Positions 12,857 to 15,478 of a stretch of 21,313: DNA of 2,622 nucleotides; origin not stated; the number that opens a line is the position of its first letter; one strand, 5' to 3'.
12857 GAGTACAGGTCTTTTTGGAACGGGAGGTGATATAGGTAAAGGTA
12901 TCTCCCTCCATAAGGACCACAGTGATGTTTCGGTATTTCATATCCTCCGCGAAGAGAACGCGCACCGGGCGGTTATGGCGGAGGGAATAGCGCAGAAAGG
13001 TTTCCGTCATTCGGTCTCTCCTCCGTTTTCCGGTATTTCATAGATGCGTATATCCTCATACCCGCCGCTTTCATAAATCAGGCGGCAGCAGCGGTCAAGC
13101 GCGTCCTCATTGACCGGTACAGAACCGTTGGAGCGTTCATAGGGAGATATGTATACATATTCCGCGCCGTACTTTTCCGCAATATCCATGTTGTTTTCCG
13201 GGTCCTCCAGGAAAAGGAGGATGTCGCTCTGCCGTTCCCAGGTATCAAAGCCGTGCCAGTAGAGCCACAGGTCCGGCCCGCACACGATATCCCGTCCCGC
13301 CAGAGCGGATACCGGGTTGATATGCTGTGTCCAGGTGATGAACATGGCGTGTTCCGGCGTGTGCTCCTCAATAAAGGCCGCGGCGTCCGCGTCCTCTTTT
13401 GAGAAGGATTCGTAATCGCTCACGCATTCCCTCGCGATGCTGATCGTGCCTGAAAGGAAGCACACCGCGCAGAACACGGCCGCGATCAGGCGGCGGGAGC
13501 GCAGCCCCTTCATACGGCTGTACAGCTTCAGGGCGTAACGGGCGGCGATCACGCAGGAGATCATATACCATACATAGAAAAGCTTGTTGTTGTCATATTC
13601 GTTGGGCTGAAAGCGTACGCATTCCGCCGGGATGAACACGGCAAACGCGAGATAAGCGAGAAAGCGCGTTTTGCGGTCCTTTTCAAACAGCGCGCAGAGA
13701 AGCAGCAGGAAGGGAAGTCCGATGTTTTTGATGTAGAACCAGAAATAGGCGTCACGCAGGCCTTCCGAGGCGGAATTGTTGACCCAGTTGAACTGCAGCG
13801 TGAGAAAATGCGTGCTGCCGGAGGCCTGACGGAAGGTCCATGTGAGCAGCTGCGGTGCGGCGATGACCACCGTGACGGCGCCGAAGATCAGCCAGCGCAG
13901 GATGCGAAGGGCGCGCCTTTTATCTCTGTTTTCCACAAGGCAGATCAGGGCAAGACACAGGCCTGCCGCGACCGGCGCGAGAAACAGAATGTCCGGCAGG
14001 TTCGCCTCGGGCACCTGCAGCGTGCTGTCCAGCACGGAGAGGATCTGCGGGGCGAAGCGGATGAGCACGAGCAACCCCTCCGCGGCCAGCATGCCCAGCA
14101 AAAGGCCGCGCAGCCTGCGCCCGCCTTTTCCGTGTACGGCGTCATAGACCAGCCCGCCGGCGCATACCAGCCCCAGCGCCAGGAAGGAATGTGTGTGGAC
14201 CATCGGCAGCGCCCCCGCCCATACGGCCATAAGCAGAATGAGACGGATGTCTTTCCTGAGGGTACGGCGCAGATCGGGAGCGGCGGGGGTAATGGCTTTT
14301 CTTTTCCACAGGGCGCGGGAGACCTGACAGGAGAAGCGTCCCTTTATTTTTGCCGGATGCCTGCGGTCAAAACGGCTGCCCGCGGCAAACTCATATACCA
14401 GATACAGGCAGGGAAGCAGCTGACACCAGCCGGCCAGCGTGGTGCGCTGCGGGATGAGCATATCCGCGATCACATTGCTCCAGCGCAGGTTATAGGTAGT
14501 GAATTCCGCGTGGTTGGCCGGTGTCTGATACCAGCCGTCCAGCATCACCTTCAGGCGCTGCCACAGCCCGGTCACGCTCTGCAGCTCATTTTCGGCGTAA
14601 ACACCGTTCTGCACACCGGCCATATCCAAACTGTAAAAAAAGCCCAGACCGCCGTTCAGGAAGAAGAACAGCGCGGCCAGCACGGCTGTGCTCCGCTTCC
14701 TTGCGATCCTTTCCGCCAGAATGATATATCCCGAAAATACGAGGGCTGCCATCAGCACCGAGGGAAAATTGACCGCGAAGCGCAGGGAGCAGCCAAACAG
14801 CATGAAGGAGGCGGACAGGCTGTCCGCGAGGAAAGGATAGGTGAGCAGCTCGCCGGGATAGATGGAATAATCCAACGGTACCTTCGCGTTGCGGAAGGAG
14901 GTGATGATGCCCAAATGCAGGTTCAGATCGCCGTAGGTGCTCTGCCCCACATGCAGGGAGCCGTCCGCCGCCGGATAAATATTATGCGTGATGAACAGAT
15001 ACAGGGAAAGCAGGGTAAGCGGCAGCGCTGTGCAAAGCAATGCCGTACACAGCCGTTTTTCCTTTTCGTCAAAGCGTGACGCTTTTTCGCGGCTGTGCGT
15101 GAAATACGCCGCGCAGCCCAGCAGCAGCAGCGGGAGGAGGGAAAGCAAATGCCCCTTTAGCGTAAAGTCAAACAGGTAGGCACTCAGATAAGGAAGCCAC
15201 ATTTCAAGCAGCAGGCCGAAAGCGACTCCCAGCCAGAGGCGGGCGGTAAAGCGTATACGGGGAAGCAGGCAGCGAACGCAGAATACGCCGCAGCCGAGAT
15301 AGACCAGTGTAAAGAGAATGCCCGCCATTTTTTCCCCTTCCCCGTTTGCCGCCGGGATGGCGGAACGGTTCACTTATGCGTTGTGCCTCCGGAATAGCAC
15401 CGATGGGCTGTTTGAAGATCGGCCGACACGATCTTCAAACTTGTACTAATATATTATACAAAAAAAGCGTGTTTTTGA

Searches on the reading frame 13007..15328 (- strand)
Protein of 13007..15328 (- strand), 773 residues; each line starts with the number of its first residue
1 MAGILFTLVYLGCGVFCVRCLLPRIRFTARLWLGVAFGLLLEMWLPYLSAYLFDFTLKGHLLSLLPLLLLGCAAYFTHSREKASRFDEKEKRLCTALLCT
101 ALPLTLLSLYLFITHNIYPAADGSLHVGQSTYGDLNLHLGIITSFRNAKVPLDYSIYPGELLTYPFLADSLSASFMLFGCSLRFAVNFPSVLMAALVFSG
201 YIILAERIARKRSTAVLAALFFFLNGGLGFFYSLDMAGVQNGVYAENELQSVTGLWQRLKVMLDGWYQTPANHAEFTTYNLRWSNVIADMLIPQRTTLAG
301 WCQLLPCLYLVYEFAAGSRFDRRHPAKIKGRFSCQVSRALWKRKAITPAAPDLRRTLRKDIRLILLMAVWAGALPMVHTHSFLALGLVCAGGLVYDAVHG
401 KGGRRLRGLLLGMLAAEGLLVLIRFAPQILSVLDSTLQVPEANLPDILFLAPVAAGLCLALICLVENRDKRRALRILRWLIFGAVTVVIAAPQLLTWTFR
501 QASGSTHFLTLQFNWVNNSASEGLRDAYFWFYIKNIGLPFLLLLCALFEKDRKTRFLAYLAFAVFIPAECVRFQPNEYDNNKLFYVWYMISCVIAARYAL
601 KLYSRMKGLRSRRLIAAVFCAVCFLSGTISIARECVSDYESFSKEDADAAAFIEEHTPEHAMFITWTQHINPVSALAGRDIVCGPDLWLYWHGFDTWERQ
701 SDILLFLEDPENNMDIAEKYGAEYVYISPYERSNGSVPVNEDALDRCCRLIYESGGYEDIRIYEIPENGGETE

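Call 16: find_homologous_proteins(query=window:13007-15328:-)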
Query window:13007-15328:- (773 aa): 2125 proteins with E <= 0.001 among 8000 candidates; the best 120 are listed.
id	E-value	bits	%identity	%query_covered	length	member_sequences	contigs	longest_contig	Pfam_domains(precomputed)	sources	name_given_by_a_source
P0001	0.0e+0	1761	99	100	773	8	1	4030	-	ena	-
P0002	0.0e+0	1069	62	99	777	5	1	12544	-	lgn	-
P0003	3.0e-287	974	58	99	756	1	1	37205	-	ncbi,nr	ncbi:MAG: hypothetical protein CW338_00290 [Clostridiales bacterium]|nr:hypothetical protein [Clostr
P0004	2.2e-274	931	56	98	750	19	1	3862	-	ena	-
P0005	1.0e-254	866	57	56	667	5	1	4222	PF10034.16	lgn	-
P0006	9.0e-253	859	56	55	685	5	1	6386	-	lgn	-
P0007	1.4e-250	852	44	99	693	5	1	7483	-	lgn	-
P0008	6.4e-249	847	55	56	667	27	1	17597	PF10034.16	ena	-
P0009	2.0e-244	832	54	56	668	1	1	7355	PF10034.16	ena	-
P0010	2.1e-244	832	54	56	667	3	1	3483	PF10034.16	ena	-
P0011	2.8e-242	825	55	56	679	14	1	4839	-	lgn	-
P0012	7.9e-242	823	53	56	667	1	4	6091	PF10034.16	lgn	-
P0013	7.0e-239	814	56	52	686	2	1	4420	-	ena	-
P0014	3.3e-237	808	54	52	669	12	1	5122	-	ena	-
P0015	4.1e-237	808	54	56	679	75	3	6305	-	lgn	-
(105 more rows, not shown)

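Call 20: find_encoding_contigs(protein=P0003, flank=10000, max_places=3)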
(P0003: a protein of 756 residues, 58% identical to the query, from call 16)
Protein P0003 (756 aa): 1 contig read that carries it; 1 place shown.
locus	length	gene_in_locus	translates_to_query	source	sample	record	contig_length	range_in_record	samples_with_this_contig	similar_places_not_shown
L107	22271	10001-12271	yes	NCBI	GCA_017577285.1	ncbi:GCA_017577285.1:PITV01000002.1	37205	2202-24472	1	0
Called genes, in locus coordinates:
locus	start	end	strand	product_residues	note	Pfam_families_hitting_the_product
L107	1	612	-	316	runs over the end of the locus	PF00493:MCM, PF20030:bpMoxR, PF01078:Mg_chelatase (faint), PF05496:RuvB_N (faint), PF00004:AAA, PF07726:AAA_3, PF07728:AAA_5, PF17863:AAA_lid_2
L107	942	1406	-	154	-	-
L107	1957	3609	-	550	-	PF00149:Metallophos, PF02872:5_nucleotid_C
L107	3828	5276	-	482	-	PF00860:Xan_ur_permease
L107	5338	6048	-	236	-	PF02308:MgtC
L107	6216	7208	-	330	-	-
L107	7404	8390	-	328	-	PF00578:AhpC-TSA (weak), PF08534:Redoxin (weak)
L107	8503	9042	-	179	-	-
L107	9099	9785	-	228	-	PF08239:SH3_3 (faint)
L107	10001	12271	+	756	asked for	-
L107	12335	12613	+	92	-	-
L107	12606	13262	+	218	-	PF04138:GtrA_DPMS_TM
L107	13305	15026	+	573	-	PF01471:PG_binding_1, PF08823:PG_binding_2 (faint), PF01471:PG_binding_1, PF03734:YkuD, PF01471:PG_binding_1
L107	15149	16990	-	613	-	PF00664:ABC_membrane, PF00005:ABC_tran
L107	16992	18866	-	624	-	PF00664:ABC_membrane, PF00005:ABC_tran, PF02463:SMC_N (weak)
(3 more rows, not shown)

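Call 21: find_encoding_contigs(protein=P0002, flank=10000, max_places=3)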
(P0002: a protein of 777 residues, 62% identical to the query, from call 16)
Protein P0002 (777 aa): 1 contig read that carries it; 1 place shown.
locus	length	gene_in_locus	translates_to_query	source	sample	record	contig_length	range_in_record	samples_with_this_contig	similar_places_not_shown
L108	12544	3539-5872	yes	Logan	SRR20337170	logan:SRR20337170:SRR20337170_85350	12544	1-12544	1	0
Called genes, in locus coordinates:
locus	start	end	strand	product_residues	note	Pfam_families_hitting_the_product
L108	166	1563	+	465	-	PF01554:MatE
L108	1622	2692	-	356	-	PF00756:Esterase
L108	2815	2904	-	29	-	-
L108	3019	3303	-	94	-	-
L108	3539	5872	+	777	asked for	-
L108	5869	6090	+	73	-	-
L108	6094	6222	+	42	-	-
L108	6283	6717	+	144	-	PF04138:GtrA_DPMS_TM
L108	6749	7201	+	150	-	PF08823:PG_binding_2 (faint), PF01471:PG_binding_1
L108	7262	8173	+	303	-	PF01471:PG_binding_1, PF03734:YkuD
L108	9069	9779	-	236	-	PF12733:Cadherin-like (weak)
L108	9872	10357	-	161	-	-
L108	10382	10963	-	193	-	PF01411:tRNA-synt_2c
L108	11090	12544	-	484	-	?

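Call 22: find_encoding_contigs(protein=P0001, flank=10000, max_places=3)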
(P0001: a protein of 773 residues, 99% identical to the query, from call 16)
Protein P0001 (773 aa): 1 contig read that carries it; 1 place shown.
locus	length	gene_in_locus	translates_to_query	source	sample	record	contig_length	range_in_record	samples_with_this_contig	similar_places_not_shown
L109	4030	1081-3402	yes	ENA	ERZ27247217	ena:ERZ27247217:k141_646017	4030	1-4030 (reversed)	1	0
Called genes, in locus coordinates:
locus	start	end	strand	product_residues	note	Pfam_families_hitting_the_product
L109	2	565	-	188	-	?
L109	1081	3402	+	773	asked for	-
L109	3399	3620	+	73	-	-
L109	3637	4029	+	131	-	?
